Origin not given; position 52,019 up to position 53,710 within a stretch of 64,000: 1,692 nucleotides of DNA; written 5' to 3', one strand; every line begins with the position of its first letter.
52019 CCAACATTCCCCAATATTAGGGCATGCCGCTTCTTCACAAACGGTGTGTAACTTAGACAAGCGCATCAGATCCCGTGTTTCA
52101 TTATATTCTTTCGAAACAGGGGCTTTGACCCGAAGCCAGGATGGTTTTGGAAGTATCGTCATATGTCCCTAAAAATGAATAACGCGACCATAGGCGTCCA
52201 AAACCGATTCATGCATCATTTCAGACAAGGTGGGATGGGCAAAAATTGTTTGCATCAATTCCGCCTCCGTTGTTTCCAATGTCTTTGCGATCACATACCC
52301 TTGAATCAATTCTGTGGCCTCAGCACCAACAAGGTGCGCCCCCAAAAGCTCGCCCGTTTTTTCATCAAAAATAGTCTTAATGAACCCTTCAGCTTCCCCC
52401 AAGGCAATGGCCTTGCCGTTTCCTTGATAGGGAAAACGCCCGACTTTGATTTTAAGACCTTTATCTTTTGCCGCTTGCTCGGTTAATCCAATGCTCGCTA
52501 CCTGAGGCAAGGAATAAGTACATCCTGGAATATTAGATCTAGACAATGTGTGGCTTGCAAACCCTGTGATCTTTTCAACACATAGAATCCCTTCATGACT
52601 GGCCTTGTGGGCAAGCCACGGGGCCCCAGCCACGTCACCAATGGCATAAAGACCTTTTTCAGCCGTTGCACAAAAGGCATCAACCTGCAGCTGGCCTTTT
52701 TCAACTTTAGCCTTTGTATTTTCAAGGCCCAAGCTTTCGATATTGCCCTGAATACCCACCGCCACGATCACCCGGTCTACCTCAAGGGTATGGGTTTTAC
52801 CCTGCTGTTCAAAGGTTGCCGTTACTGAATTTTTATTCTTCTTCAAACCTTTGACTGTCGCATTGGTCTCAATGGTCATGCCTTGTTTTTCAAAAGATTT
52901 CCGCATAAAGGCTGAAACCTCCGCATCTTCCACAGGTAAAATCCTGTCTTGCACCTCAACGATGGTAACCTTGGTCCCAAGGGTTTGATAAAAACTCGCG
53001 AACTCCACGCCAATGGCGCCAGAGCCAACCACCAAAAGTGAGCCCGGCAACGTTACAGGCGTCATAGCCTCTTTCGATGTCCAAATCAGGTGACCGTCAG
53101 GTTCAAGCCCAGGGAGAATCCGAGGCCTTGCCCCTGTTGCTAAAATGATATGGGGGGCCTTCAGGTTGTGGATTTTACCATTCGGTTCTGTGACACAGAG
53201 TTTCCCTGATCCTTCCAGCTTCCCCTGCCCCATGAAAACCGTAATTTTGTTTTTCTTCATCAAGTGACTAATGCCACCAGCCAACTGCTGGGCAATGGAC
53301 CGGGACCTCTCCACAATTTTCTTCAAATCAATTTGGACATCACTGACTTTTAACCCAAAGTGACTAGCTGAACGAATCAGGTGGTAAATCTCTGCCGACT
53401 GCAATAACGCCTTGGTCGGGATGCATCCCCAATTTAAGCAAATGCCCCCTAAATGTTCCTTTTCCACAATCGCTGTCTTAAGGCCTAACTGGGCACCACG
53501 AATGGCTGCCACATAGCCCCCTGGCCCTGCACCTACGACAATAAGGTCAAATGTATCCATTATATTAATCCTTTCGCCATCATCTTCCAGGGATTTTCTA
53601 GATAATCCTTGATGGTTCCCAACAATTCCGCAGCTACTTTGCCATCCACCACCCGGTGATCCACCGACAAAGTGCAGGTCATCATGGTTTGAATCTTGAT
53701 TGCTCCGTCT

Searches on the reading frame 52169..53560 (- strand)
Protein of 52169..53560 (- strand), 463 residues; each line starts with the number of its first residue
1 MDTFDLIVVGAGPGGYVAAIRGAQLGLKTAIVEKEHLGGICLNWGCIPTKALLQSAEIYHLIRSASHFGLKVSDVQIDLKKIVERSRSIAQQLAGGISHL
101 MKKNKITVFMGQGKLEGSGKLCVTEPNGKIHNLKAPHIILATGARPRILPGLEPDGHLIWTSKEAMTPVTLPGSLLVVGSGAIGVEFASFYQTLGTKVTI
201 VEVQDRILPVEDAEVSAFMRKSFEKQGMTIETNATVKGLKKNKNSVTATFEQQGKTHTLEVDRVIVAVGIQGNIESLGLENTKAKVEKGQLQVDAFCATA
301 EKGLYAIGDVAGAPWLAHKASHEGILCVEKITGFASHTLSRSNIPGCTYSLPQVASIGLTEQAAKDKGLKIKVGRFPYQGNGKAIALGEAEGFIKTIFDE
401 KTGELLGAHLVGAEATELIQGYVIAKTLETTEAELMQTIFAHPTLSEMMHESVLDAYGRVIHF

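Call 29: find_homologous_proteins(query=window:52169-53560:-, max_evalue=1e-50)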
Query window:52169-53560:- (463 aa): 8000 proteins with E <= 1e-50 among 8000 candidates; the best 120 are listed.
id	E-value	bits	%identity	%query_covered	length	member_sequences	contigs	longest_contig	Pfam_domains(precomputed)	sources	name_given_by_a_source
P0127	0.0e+0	1021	100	100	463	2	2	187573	PF01266.31,PF13434.13,PF13450.13,PF00890.31,PF02852.29,PF07992.21,PF00070.34,PF13738.13,PF03486.21,PF01494.26,PF12831.14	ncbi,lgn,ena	-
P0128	3.9e-272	921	90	100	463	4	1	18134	PF01266.31,PF13434.13,PF13450.13,PF00890.31,PF02852.29,PF07992.21,PF00070.34,PF13738.13,PF03486.21,PF12831.14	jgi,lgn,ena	-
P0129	7.6e-268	907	88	100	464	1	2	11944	PF13434.13,PF13450.13,PF00890.31,PF02852.29,PF07992.21,PF00070.34,PF13738.13,PF03486.21,PF01134.29,PF01494.26,PF12831.14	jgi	jgi:dihydrolipoamide dehydrogenase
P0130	6.1e-243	825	79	100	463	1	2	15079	PF13450.13,PF07992.21,PF00070.34,PF03486.21,PF01134.29,PF01494.26,PF12831.14,PF01266.31,PF13434.13,PF00890.31,PF02852.29,PF13738.13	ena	-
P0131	4.2e-241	819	80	100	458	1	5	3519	PF13450.13,PF07992.21,PF00070.34,PF03486.21,PF01134.29,PF01494.26,PF12831.14,PF01266.31,PF13434.13,PF00890.31,PF02852.29,PF13738.13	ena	-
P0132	2.6e-238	810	78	100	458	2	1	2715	PF01266.31,PF13434.13,PF13450.13,PF00890.31,PF02852.29,PF07992.21,PF00070.34,PF13738.13,PF03486.21,PF01134.29,PF12831.14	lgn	-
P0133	9.6e-227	772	73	100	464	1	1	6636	PF01266.31,PF13434.13,PF13450.13,PF00890.31,PF02852.29,PF07992.21,PF00070.34,PF13738.13,PF03486.21,PF01134.29,PF12831.14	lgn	-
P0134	1.2e-222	758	75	100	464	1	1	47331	PF01266.31,PF13434.13,PF13450.13,PF00890.31,PF02852.29,PF07992.21,PF00070.34,PF13738.13,PF03486.21,PF01134.29,PF12831.14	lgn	-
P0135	1.8e-220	751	73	100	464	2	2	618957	PF13450.13,PF07992.21,PF00070.34,PF03486.21,PF01134.29,PF12831.14,PF01266.31,PF13434.13,PF00890.31,PF02852.29,PF13738.13,PF01262.28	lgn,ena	-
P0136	7.9e-220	749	73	100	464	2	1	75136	PF13450.13,PF07992.21,PF00070.34,PF03486.21,PF01134.29,PF01494.26,PF12831.14,PF01266.31,PF13434.13,PF00890.31,PF02852.29,PF13738.13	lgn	-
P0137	1.3e-219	748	72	100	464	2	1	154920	PF01266.31,PF13450.13,PF00890.31,PF02852.29,PF07992.21,PF00070.34,PF13738.13,PF03486.21,PF01134.29,PF12831.14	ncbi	-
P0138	3.2e-219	747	74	100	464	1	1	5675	PF01266.31,PF13434.13,PF13450.13,PF00890.31,PF02852.29,PF07992.21,PF00070.34,PF13738.13,PF03486.21,PF01134.29,PF12831.14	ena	-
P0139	9.8e-219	745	72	100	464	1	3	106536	PF01266.31,PF13434.13,PF13450.13,PF00890.31,PF02852.29,PF07992.21,PF00070.34,PF13738.13,PF03486.21,PF01134.29,PF12831.14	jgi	jgi:dihydrolipoamide dehydrogenase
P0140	5.2e-218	743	71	100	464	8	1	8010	PF01266.31,PF13450.13,PF00890.31,PF02852.29,PF07992.21,PF00070.34,PF13738.13,PF03486.21,PF01134.29,PF12831.14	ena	-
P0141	2.9e-216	737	72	100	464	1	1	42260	PF13450.13,PF07992.21,PF00070.34,PF03486.21,PF01134.29,PF01494.26,PF12831.14,PF01266.31,PF13434.13,PF00890.31,PF02852.29,PF13738.13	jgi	jgi:dihydrolipoamide dehydrogenase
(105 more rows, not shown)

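Call 30: find_encoding_contigs(protein=P0130, flank=7000, max_places=2)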
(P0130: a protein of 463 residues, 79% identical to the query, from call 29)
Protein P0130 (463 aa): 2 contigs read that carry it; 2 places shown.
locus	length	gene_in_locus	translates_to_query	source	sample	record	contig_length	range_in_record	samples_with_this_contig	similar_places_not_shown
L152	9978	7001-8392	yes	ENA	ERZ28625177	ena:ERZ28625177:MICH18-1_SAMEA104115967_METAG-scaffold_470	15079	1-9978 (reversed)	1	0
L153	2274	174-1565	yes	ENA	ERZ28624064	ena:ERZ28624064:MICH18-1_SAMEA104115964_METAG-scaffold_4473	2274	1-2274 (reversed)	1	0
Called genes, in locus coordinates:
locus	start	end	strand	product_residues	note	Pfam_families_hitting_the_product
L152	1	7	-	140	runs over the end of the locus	-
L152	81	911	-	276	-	-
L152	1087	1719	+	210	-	PF20434:BD-FAE (faint), PF00561:Abhydrolase_1 (weak), PF02230:Abhydrolase_2, PF03959:FSH1 (weak), PF12146:Hydrolase_4 (faint), PF01738:DLH, PF00326:Peptidase_S9 (faint)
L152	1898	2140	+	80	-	-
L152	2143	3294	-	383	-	PF03222:Trp_Tyr_perm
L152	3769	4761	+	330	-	PF00676:E1_dh, PF13292:DXP_synthase_N (weak), PF02775:TPP_enzyme_C (weak)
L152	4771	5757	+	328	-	PF02779:Transket_pyr, PF02780:Transketolase_C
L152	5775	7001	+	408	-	PF00364:Biotin_lipoyl, PF25997:BSH_YhbJ (weak), PF02817:E3_binding, PF00198:2-oxoacid_dh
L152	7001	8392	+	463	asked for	PF00890:FAD_binding_2 (weak), PF01134:GIDA (weak), PF07992:Pyr_redox_2, PF12831:FAD_oxidored, PF13738:Pyr_redox_3, PF13434:Lys_Orn_oxgnase (weak), PF00070:Pyr_redox, PF02852:Pyr_redox_dim, +4 more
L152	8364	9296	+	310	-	PF16881:LIAS_N (weak), PF04055:Radical_SAM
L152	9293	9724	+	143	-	PF10604:Polyketide_cyc2 (weak), PF03364:Polyketide_cyc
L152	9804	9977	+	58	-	?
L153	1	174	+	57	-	?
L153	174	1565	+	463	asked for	PF00890:FAD_binding_2 (weak), PF01134:GIDA (weak), PF07992:Pyr_redox_2, PF12831:FAD_oxidored, PF13738:Pyr_redox_3, PF13434:Lys_Orn_oxgnase (weak), PF00070:Pyr_redox, PF02852:Pyr_redox_dim, +4 more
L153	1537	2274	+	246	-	?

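Call 31: find_encoding_contigs(protein=P0135, flank=7000, max_places=2)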
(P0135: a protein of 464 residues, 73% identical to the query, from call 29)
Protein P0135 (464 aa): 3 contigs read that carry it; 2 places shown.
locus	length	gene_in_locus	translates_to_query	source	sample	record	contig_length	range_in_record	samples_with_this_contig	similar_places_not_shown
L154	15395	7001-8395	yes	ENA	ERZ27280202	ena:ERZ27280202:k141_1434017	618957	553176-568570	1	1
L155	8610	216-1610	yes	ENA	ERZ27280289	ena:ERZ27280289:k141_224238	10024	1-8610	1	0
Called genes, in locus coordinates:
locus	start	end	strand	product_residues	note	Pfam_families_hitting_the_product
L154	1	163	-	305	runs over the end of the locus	-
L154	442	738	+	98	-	PF02686:GatC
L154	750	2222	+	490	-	PF01425:Amidase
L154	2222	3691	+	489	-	PF02934:GatB_N, PF02637:GatB_Yqey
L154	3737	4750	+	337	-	PF00676:E1_dh, PF02775:TPP_enzyme_C (faint)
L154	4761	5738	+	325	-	PF02779:Transket_pyr, PF02780:Transketolase_C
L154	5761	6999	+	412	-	PF00364:Biotin_lipoyl, PF25997:BSH_YhbJ (weak), PF02817:E3_binding, PF00198:2-oxoacid_dh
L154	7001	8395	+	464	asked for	PF00890:FAD_binding_2 (weak), PF01134:GIDA, PF01262:AlaDh_PNT_C (faint), PF07992:Pyr_redox_2, PF12831:FAD_oxidored, PF13738:Pyr_redox_3, PF00070:Pyr_redox, PF02852:Pyr_redox_dim, +4 more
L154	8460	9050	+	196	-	PF00702:Hydrolase, PF08645:PNK3P, PF13344:Hydrolase_6 (faint), PF13419:HAD_2, PF13242:Hydrolase_like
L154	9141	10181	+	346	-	-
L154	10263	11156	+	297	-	PF16881:LIAS_N (weak), PF04055:Radical_SAM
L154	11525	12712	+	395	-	PF03222:Trp_Tyr_perm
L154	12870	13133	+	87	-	-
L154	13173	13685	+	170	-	-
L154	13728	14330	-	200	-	-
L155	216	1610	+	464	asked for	PF00890:FAD_binding_2 (weak), PF01134:GIDA, PF01262:AlaDh_PNT_C (faint), PF07992:Pyr_redox_2, PF12831:FAD_oxidored, PF13738:Pyr_redox_3, PF00070:Pyr_redox, PF02852:Pyr_redox_dim, +4 more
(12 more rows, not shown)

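Call 32: find_encoding_contigs(protein=P0134, flank=7000, max_places=2)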
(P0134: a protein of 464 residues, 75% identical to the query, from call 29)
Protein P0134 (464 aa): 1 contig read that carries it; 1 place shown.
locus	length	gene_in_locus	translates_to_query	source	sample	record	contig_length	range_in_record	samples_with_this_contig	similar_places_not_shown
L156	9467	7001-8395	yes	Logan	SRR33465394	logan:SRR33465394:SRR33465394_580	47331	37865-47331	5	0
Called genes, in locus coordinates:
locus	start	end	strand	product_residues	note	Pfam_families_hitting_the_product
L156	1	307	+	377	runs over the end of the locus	PF01612:DNA_pol_A_exo1, PF00570:HRDC (weak)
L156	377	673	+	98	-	PF02686:GatC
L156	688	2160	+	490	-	PF01425:Amidase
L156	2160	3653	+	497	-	PF02934:GatB_N, PF02637:GatB_Yqey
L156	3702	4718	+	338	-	PF00676:E1_dh, PF13292:DXP_synthase_N (faint), PF02775:TPP_enzyme_C (weak)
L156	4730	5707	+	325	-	PF02779:Transket_pyr, PF02780:Transketolase_C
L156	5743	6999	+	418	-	PF00364:Biotin_lipoyl, PF25997:BSH_YhbJ (weak), PF02817:E3_binding, PF00198:2-oxoacid_dh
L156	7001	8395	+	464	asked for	PF00890:FAD_binding_2 (weak), PF01134:GIDA (weak), PF01266:DAO (faint), PF07992:Pyr_redox_2, PF12831:FAD_oxidored (weak), PF13738:Pyr_redox_3, PF00070:Pyr_redox, PF02852:Pyr_redox_dim, +3 more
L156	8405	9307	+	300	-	PF16881:LIAS_N (weak), PF04055:Radical_SAM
